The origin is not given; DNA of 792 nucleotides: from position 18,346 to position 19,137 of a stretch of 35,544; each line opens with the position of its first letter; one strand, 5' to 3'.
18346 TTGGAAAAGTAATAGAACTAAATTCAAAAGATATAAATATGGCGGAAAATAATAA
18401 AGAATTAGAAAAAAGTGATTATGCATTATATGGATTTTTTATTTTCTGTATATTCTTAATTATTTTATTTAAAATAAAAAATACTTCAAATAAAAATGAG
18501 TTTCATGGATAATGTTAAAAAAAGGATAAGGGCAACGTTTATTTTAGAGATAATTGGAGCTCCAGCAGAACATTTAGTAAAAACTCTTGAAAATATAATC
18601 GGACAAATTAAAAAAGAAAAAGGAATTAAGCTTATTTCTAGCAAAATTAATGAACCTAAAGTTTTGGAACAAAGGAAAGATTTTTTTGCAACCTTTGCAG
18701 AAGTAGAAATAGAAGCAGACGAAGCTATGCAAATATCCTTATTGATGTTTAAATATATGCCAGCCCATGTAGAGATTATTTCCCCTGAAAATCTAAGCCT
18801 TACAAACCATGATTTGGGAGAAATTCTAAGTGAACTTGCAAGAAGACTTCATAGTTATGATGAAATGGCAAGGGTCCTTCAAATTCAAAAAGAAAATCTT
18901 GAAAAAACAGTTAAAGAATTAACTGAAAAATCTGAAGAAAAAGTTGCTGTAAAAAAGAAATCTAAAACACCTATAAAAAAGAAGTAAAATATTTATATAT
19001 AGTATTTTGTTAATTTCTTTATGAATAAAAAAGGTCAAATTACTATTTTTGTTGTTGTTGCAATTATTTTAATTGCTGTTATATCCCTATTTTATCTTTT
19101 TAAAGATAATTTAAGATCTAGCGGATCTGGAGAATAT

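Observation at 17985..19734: A ComEA-like extracellular DNA-binding protein lies immediately upstream of the pilin-like operons, giving competence-machine logic in an archaeon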

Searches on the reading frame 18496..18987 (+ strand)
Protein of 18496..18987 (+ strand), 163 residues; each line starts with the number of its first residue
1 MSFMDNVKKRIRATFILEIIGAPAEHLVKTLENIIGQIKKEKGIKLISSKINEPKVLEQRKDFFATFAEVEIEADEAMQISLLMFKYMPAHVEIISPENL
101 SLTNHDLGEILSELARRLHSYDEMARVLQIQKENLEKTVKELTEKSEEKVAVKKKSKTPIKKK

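Call 4: search_protein_families(library=pfam, proteins=[window:18496-18987:+], max_evalue=0.1)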
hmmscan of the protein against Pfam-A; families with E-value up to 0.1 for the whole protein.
window:18496-18987:+ (163 aa): 1 family
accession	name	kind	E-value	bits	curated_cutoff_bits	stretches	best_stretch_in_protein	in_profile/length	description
PF24496.1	DUF7588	-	0.093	13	27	0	45-71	2-28/65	Domain of unknown function (DUF7588)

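Call 10: search_protein_families(library=ncbifam, proteins=[window:18496-18987:+], max_evalue=0.1)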
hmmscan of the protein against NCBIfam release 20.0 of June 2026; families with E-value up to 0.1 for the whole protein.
window:18496-18987:+ (163 aa): 2 families
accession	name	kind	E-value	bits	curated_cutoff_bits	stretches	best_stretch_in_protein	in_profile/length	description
NF043058.1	T4SS_LegC2C7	subfamily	0.0073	15.3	350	1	91-161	130-202/348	LegC2/C7 family Dot/Icm T4SS effector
NF000244.1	MecI_of_mecC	exception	0.077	12.9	250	0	8-53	22-68/125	mecC-type methicillin resistance repressor MecI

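Call 33: search_solved_structures(query=window:18496-18987:+, max_evalue=1)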
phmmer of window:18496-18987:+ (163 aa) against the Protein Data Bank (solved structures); distinct sequences matched with E-value up to 1: 2.
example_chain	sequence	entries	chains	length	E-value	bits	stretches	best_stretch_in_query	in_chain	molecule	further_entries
5lxn_A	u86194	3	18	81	0.31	14.5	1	96-150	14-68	Transforming acidic coiled-coil-containing protein 3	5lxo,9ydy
2zdi_C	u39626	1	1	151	0.86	13.1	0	103-161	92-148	Prefoldin subunit alpha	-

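Call 41: find_homologous_proteins(query=window:18496-18987:+, max_evalue=0.001)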
Query window:18496-18987:+ (163 aa): 310 proteins with E <= 0.001 among 368 candidates; the best 120 are listed.
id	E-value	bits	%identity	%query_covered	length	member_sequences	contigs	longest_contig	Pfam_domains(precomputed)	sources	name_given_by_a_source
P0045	1.1e-93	329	100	100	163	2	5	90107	PF27325.1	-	-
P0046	4.0e-48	181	62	74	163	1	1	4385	PF27325.1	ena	-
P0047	5.3e-48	181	61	87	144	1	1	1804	PF27325.1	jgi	-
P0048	9.9e-48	180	62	87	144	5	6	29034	PF27325.1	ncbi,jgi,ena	-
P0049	2.8e-47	178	61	84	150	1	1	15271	PF27325.1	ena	-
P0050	2.9e-47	178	63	84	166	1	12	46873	PF27325.1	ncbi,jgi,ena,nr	ncbi:MAG: hypothetical protein QT10_C0012G0036 [archaeon GW2011_AR19]|nr:MAG: hypothetical protein Q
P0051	2.9e-47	178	63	84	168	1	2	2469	PF27325.1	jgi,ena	-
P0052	3.5e-47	178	59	90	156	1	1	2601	PF27325.1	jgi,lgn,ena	-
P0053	1.0e-46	177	62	84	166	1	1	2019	PF27325.1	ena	-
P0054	1.0e-46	177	62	84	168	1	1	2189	PF27325.1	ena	-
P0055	1.0e-46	177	62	84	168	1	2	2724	PF27325.1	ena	-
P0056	1.1e-46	176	62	84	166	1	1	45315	PF27325.1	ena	-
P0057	1.3e-46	176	63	84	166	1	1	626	PF27325.1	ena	-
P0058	1.3e-46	176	59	88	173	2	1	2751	PF27325.1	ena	-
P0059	1.6e-46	176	61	84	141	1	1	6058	PF27325.1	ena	-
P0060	1.7e-46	176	66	81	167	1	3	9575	PF27325.1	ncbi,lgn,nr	ncbi:hypothetical protein HYS72_01505 [Candidatus Pacearchaeota archaeon]|nr:hypothetical protein [C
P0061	5.5e-46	174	62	84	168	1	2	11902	PF27325.1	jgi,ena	-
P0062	5.6e-46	174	62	84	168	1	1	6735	PF27325.1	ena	-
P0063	6.3e-46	174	62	84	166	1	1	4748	PF27325.1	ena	-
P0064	6.8e-46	174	55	90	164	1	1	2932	PF27325.1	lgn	-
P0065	8.3e-46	174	56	93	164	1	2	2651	PF27325.1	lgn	-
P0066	8.3e-46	174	59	85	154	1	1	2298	PF27325.1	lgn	-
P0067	9.1e-46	173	55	92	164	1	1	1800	PF27325.1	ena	-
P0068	9.4e-46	173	55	90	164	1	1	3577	PF27325.1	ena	-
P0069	9.5e-46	173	56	93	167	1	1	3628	PF27325.1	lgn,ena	-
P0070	1.1e-45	173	55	90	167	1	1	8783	PF27325.1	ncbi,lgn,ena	-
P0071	1.1e-45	173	57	96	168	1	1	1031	PF27325.1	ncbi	-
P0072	2.9e-45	172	54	88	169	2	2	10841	PF27325.1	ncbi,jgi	-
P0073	3.0e-45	172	60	85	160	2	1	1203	PF27325.1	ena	-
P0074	3.1e-45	172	59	85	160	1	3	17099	PF27325.1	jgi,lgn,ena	-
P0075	3.5e-45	172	61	84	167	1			PF27325.1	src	-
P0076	3.9e-45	171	56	90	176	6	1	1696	PF27325.1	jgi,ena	-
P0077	4.3e-45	171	63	80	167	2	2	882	PF27325.1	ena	-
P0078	4.3e-45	171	60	94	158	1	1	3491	PF27325.1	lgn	-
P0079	5.3e-45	171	62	83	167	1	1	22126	PF27325.1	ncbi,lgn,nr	ncbi:MAG: hypothetical protein Q8O84_00325 [Nanoarchaeota archaeon]|nr:hypothetical protein [Nanoarc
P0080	6.3e-45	171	60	82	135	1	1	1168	PF27325.1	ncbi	-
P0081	8.0e-45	170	59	82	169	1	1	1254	PF27325.1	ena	-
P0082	2.4e-44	169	55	87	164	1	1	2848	PF27325.1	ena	-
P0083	2.9e-44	169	55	87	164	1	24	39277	PF27325.1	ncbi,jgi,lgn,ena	-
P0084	3.1e-44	169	59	85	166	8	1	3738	PF27325.1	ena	-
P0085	3.4e-44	168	57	87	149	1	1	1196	PF27325.1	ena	-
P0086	4.0e-44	168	58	83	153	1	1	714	PF27325.1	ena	-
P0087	4.8e-44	168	56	87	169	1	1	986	PF27325.1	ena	-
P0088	5.3e-44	168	61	80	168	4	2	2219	PF27325.1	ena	-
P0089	5.5e-44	168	54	87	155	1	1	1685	PF27325.1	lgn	-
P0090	5.8e-44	168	56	85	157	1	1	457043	PF27325.1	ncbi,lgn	ncbi:MAG: hypothetical protein WDZ77_00260 [Candidatus Pacearchaeota archaeon]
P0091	8.6e-44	167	59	88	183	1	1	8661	PF27325.1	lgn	-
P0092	1.1e-43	167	55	85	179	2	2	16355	PF27325.1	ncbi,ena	-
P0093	1.1e-43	167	55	88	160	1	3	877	PF27325.1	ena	-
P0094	1.2e-43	167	57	88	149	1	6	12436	PF27325.1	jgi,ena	-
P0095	1.2e-43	167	54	83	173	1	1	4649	PF27325.1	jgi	-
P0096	1.6e-43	166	57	87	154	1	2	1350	PF27325.1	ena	-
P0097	1.7e-43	166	54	89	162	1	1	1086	PF27325.1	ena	-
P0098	1.9e-43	166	54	83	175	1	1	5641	PF27325.1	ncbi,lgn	-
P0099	2.1e-43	166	56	93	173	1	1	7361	PF27325.1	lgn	-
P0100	2.4e-43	166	55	81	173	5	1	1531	PF27325.1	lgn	-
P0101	2.4e-43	166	62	82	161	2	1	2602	PF27325.1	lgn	-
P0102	2.8e-43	165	58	85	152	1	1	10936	PF27325.1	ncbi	-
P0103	2.8e-43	165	52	87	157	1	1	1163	PF27325.1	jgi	jgi:hypothetical protein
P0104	2.9e-43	165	56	84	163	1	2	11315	PF27325.1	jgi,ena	-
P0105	2.9e-43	165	61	82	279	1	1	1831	PF27325.1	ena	-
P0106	3.1e-43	165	53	87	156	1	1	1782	PF27325.1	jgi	jgi:hypothetical protein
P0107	3.1e-43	165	57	85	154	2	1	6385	PF27325.1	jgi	jgi:hypothetical protein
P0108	3.5e-43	165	58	86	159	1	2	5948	PF27325.1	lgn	-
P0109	3.8e-43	165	61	82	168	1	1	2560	PF27325.1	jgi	-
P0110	4.2e-43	165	53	95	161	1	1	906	PF27325.1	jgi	-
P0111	4.3e-43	165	57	88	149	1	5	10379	PF27325.1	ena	-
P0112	4.4e-43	165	56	82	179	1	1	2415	PF27325.1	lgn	-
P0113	4.6e-43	165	51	93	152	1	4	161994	PF27325.1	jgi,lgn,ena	jgi:hypothetical protein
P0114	4.6e-43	165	54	82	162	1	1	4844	PF27325.1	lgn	-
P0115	5.3e-43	165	53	88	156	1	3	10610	PF27325.1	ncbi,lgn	-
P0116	5.4e-43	164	55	83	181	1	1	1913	PF27325.1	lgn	-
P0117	5.5e-43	164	55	84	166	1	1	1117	PF27325.1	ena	-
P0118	5.5e-43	164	55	89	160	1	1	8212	PF27325.1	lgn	-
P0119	6.4e-43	164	53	90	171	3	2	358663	PF27325.1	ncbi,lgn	-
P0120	6.8e-43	164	54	87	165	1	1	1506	PF27325.1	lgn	-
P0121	7.1e-43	164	53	91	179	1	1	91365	PF27325.1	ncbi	-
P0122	7.1e-43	164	60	82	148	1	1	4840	PF27325.1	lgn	-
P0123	8.2e-43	164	52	97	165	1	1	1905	PF27325.1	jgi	jgi:hypothetical protein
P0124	8.4e-43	164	54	87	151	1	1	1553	PF27325.1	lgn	-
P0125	9.8e-43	164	56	87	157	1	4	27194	PF27325.1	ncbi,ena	-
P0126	1.2e-42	163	57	82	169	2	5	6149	PF27325.1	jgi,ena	-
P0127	1.2e-42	163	61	82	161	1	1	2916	PF27325.1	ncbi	-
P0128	1.5e-42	163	55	82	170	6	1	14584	PF27325.1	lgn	-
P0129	1.5e-42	163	57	83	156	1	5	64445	PF27325.1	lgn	-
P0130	1.5e-42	163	57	82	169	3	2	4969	PF27325.1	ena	-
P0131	1.6e-42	163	54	83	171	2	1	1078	PF27325.1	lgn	-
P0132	1.6e-42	163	53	90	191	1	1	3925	PF27325.1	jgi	jgi:hypothetical protein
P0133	1.7e-42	163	56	89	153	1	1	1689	PF27325.1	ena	-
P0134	1.9e-42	163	52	89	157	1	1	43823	PF27325.1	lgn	-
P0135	2.1e-42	163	55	95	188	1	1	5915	PF27325.1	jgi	-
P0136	2.3e-42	162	55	83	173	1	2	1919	PF27325.1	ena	-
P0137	2.3e-42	162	51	90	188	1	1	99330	PF27325.1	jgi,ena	-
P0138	2.7e-42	162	53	83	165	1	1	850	PF27325.1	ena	-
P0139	2.7e-42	162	55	84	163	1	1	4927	PF27325.1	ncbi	-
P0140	2.8e-42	162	58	83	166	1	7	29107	PF27325.1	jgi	jgi:hypothetical protein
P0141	2.9e-42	162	58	87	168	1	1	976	PF27325.1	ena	-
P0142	3.0e-42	162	56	83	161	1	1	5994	PF27325.1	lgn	-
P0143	3.1e-42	162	52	85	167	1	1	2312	PF27325.1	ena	-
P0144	3.1e-42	162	54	87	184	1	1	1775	PF27325.1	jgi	-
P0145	3.2e-42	162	56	81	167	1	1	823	PF27325.1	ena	-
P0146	3.5e-42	162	58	82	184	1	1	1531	PF27325.1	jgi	-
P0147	3.7e-42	162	55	84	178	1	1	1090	PF27325.1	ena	-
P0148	4.1e-42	162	54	82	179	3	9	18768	PF27325.1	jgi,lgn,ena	-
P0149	4.3e-42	162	56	76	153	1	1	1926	PF27325.1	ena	-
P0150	4.4e-42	162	57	85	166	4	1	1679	PF27325.1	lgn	-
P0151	4.7e-42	161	56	86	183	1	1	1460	PF27325.1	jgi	jgi:membrane protein insertase Oxa1/YidC/SpoIIIJ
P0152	4.8e-42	161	51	91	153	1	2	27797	PF27325.1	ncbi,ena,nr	ncbi:MAG: hypothetical protein KC516_03465 [Nanoarchaeota archaeon]|nr:hypothetical protein [Nanoarc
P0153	4.9e-42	161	52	87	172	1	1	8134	PF27325.1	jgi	-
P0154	5.0e-42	161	54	91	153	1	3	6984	PF27325.1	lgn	-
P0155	5.1e-42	161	59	82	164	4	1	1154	PF27325.1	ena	-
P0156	5.2e-42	161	49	93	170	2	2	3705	PF27325.1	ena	-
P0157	5.3e-42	161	57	84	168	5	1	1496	PF27325.1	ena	-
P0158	6.5e-42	161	57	85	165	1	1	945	PF27325.1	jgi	jgi:hypothetical protein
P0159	7.1e-42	161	52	90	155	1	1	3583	PF27325.1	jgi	jgi:hypothetical protein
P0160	7.3e-42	161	55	90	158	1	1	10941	PF27325.1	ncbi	-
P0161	8.3e-42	161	52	88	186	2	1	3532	PF27325.1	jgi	-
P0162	8.6e-42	161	54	86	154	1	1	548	PF27325.1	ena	-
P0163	8.7e-42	161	50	94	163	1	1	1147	PF27325.1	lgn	-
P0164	9.5e-42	160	54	81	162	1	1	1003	PF27325.1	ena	-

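Call 45: find_encoding_contigs(protein=P0050, flank=4000, max_places=1)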
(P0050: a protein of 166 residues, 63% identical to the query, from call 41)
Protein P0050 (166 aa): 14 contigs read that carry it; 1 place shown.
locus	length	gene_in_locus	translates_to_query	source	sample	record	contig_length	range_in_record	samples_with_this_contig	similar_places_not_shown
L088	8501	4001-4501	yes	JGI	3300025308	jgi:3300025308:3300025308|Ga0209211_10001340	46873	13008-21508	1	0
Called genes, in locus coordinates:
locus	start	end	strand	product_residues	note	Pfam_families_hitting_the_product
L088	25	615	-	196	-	PF00352:TBP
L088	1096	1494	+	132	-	-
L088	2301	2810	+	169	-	-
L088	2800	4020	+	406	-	PF00932:LTD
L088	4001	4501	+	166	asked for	PF27325:MJ0538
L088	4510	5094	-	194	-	-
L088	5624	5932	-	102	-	-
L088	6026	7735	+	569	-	PF04675:DNA_ligase_A_N, PF01068:DNA_ligase_A_M, PF04679:DNA_ligase_A_C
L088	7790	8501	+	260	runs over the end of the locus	PF22600:MTPAP-like_central (faint), PF01909:NTP_transf_2, PF18765:Polbeta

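Call 46: find_encoding_contigs(protein=P0090, flank=4000, max_places=1)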
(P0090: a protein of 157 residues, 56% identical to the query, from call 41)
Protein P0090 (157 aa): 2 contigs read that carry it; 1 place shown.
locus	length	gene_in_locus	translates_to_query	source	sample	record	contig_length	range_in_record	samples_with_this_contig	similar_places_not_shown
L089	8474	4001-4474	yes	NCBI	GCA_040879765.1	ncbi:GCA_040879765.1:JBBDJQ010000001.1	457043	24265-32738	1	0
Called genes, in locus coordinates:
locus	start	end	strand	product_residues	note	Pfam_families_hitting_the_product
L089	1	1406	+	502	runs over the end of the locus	PF01406:tRNA-synt_1e (weak), PF01921:tRNA-synt_1f, PF09334:tRNA-synt_1g (faint)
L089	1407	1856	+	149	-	-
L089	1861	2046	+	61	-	PF00808:CBFD_NFYB_HMF (weak)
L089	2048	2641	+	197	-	PF09997:DUF2238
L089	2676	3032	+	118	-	-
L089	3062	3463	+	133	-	PF01870:Hjc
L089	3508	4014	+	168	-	PF00633:HHH (faint), PF12836:HHH_3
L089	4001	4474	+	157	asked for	PF27325:MJ0538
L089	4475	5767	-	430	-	-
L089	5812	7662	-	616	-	-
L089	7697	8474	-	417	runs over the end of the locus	PF01896:DNA_primase_S (weak)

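Call 47: find_encoding_contigs(protein=P0119, flank=4000, max_places=1)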
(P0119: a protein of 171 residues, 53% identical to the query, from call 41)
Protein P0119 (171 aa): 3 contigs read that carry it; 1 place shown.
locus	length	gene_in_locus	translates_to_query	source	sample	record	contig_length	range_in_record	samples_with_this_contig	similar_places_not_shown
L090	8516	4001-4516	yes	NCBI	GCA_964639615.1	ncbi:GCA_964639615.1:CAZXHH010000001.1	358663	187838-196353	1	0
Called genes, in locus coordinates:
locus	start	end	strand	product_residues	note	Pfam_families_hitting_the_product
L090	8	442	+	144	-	PF00075:RNase_H (weak), PF13456:RVT_3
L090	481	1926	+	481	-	PF01336:tRNA_anti-codon, PF00152:tRNA-synt_2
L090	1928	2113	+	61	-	-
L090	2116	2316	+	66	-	-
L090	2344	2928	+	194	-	-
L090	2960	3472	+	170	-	PF13521:AAA_28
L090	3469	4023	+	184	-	PF14520:HHH_5 (faint), PF12836:HHH_3, PF00633:HHH (weak)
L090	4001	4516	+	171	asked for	PF27325:MJ0538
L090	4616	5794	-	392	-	-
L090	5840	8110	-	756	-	-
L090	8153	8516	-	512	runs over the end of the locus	PF01896:DNA_primase_S (faint)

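Call 55: find_related_loci(query=A3, collection=metagenome_contigs, flank=5000)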
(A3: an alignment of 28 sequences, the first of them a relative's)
Query A3 (163 aa) in metagenome_contigs; peptide patterns used: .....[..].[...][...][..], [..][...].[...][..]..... (x = any residue, [..] = any of these).
600 stretches matched a pattern (row limit reached: there are more); 514 encode a relative of the query (tblastn E <= 1e-3); the best 80 are kept; 80 distinct loci.
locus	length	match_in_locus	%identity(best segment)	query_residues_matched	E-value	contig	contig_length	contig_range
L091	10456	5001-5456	93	1-152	5e-77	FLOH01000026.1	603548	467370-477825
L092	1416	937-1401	54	4-157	4e-55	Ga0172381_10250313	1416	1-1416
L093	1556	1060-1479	55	9-148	2e-54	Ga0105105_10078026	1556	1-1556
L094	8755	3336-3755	57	9-148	2e-51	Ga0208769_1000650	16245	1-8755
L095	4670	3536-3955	57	9-148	1e-51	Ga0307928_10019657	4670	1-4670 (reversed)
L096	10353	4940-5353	59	4-141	1e-51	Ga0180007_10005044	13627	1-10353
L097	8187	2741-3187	51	1-149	2e-51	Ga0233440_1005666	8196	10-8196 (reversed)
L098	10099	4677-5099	62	9-149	3e-51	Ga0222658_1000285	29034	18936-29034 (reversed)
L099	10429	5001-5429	51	1-143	1e-50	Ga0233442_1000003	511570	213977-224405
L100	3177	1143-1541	53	10-142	2e-50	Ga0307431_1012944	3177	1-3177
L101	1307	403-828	57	1-144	2e-52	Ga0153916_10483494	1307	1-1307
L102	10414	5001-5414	63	5-141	6e-50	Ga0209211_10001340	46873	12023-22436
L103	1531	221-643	56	9-149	6e-51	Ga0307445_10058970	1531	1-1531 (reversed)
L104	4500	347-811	51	1-158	1e-49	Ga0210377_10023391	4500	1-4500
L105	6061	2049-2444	56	11-142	1e-49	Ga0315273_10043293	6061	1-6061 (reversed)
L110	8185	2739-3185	53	9-157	2e-49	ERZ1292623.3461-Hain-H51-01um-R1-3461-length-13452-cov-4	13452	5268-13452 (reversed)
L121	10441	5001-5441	51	5-151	5e-49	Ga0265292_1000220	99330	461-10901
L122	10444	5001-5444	50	9-158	5e-49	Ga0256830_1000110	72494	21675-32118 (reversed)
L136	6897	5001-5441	58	5-151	1e-48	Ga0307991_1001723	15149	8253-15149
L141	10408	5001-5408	55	11-146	2e-48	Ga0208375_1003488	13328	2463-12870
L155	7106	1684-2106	48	4-144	2e-47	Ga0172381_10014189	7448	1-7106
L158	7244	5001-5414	60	4-141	2e-47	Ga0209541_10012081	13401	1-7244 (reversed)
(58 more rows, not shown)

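Call 59: search_protein_families(library=pfam, proteins=[L110:1973-2740:+, L122:4229-4975:+, L136:4289-4996:+, L155:840-1700:+, L099:4333-5013:+, L121:4286-4996:+, L141:4238-4975:+, L158:3965-5005:+, L088:2800-4020:+], max_evalue=0.01)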
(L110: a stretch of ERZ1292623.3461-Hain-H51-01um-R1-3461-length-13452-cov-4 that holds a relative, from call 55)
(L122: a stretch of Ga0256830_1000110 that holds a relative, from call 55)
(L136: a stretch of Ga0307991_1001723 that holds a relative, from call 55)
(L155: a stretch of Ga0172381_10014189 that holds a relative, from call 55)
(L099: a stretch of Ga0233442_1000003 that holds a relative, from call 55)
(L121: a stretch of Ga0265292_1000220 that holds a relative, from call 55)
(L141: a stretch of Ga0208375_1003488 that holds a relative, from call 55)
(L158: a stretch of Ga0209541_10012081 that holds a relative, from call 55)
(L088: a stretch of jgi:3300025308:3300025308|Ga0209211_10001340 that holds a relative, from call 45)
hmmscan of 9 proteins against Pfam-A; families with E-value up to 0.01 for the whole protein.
L110:1973-2740:+ (255 aa): 1 family
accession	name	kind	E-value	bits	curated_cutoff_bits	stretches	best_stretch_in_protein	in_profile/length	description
PF00932.25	LTD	-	1.5e-05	25.7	34.3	1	20-78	6-52/109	Lamin Tail Domain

L122:4229-4975:+ (248 aa): 1 family
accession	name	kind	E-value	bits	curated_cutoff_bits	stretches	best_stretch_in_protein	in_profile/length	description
PF00932.25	LTD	-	1.7e-06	28.8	34.3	1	20-98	5-99/109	Lamin Tail Domain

L136:4289-4996:+ (235 aa): 1 family
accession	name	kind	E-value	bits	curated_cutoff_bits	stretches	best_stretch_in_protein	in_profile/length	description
PF00932.25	LTD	-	9.8e-06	26.3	34.3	1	16-101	4-106/109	Lamin Tail Domain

L155:840-1700:+ (286 aa): 1 family
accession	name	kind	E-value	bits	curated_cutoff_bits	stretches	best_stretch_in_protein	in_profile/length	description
PF00932.25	LTD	-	4.1e-12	46.9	34.3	1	44-133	6-103/109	Lamin Tail Domain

L099:4333-5013:+ (226 aa): 0 families

L121:4286-4996:+ (236 aa): 0 families

L141:4238-4975:+ (245 aa): 0 families

L158:3965-5005:+ (346 aa): 6 families
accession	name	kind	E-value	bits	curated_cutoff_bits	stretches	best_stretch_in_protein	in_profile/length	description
PF12836.13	HHH_3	-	3.1e-16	59.7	27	1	64-119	2-61/65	Helix-hairpin-helix motif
PF00633.29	HHH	-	3.1e-12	46.1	24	1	69-94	4-29/30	Helix-hairpin-helix motif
PF06514.17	PsbU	-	7.5e-06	26.3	24.5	1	66-114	13-61/93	Photosystem II 12 kDa extrinsic protein (PsbU)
PF03934.19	T2SSK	-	1.9e-05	25.4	24.2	1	68-114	1-51/63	Type II secretion system (T2SS), protein K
PF14520.12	HHH_5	-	6.2e-05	23.8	27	1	76-107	2-32/57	Helix-hairpin-helix domain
PF12826.13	HHH_2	-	0.0012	19.4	27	0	69-94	28-53/64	Helix-hairpin-helix motif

L088:2800-4020:+ (406 aa): 1 family
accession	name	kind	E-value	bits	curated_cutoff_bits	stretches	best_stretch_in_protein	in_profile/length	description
PF00932.25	LTD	-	9.5e-15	55.4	34.3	1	22-150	6-108/109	Lamin Tail Domain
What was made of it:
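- LTD was verified by Pfam at 55.4 and 46.9 bits against a gathering score of 34.3 (call 59).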

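Call 60: predict_structure(alignment_id=A3)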
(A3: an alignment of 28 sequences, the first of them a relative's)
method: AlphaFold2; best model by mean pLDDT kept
length: 163 residues; sequences in the alignment: 28
mean_pLDDT: 78.4   pTM: 0.59
mean pLDDT of the five models: 78.4, 76.5, 76.3, 74.2, 72.4
residues with pLDDT >= 90: 64; 70-90: 59; 50-70: 22; < 50: 18
segments of 3 or more residues with pLDDT < 50: 1-7, 153-163
pLDDT, mean of each block of 10 residues (from residue 1): 47 94 93 95 93 91 93 90 89 86 74 69 69 79 63 43 34
secondary structure, 60 per line:
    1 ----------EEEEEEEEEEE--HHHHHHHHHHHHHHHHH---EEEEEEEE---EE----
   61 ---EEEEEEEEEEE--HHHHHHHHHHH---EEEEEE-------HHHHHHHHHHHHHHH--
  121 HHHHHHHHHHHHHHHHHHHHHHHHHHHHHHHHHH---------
elements in order: E11-21 H24-40 E44-51 E64-74 H77-87 E91-96 H104-118 H121-154
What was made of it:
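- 18496..18987 (+): Overlapping downstream gene: a 163-aa cytoplasmic MJ0538-family protein (PF27325). It is the conserved partner of the anchor gene. AlphaFold2 gives a beta-alpha-beta-beta-alpha-beta core plus a long helix, pLDDT 78 (call 60).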

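Call 64: fold_search(model_id=the predicted structure, library=pdb)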
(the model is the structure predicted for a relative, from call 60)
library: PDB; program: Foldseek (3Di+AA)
matches with E <= 10: 1258; with E <= 0.001: 2
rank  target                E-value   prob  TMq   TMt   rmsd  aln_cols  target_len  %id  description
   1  8uu5_f                4.5e-04  1.00  0.35  0.53   4.9        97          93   18  Cryo-EM structure of the Listeria innocua 70S ribosome (head-swiveled) in complex with pe/E-tRNA (structure I-B) (released 2024-02-28)
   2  8uu4_f                4.5e-04  1.00  0.35  0.53   4.7        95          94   19  Cryo-EM structure of the Listeria innocua 70S ribosome in complex with HPF (structure I-A) (released 2024-02-28)
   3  2j5a                  1.0e-03  1.00  0.38  0.54   7.1       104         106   13  Folding of S6 structures with divergent amino-acid composition: pathway flexibility within partly overlapping foldons (released 2006-10-25)
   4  7jil_k                1.1e-03  1.00  0.35  0.49  11.2       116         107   12  70S ribosome Flavobacterium johnsoniae (released 2020-12-02)
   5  8cwo_F                1.2e-03  1.00  0.35  0.51   4.9        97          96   14  Cutibacterium acnes 30S ribosomal subunit with Sarecycline bound, body domain only in the local refined map (released 2023-03-15)
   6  4v8i_CF               1.4e-03  1.00  0.35  0.52   6.9       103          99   10  Crystal structure of YfiA bound to the 70S ribosome. (released 2014-07-09)
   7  5o5j_F                1.7e-03  1.00  0.36  0.54   4.8        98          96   15  Structure of the 30S small ribosomal subunit from Mycobacterium smegmatis (released 2017-07-12)
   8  6o8z_f                1.8e-03  1.00  0.38  0.58   4.7        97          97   18  Cryo-EM image reconstruction of the 70S Ribosome Enterococcus faecalis Class04 (released 2020-09-16)
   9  7nhl_g                1.8e-03  1.00  0.36  0.55   4.5        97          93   13  VgaA-LC, an antibiotic resistance ABCF, in complex with 70S ribosome from Staphylococcus aureus (released 2021-05-05)
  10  3mcm_A                1.8e-03  0.99  0.34  0.17  10.8       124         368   16  Crystal Structure of the 6-hyroxymethyl-7,8-dihydropterin pyrophosphokinase dihydropteroate synthase bifunctional enzy (released 2010-12-22)
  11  2bmb                  2.5e-03  0.94  0.28  0.12  11.9       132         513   15  X-ray structure of the bifunctional 6-hydroxymethyl-7,8- dihydroxypterin pyrophosphokinase dihydropteroate synthase from (released 2006-01-17)
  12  7m4u_f                2.7e-03  1.00  0.34  0.48   7.8       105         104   13  A. baumannii Ribosome-Eravacycline complex: 30S (released 2021-05-19)
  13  8a22_Bf               2.7e-03  0.99  0.33  0.41  15.3       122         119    9  Structure of the mitochondrial ribosome from Polytomella magna (released 2022-11-16)
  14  4wjb_D                2.7e-03  0.69  0.23  0.13  14.4       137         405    8  X-ray crystal structure of a putative amidohydrolase/peptidase from Burkholderia cenocepacia (released 2014-10-08)
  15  7nhn_g                3.2e-03  1.00  0.36  0.55   4.5        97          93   18  VgaL, an antibiotic resistance ABCF, in complex with 70S ribosome from Listeria monocytogenes (released 2021-05-05)
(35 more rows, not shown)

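Call 71: search_protein_families(library=ncbifam, proteins=[L089:3062-3463:+], max_evalue=0.001)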
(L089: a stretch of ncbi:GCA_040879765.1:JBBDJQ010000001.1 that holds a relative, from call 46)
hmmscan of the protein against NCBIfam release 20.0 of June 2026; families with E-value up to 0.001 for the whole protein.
L089:3062-3463:+ (133 aa): 1 family
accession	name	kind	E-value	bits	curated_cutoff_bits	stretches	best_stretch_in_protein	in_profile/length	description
NF040854.1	Hol_resolv_Hjc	equivalog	2.1e-27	95.5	70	1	5-130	2-124/134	Holliday junction resolvase Hjc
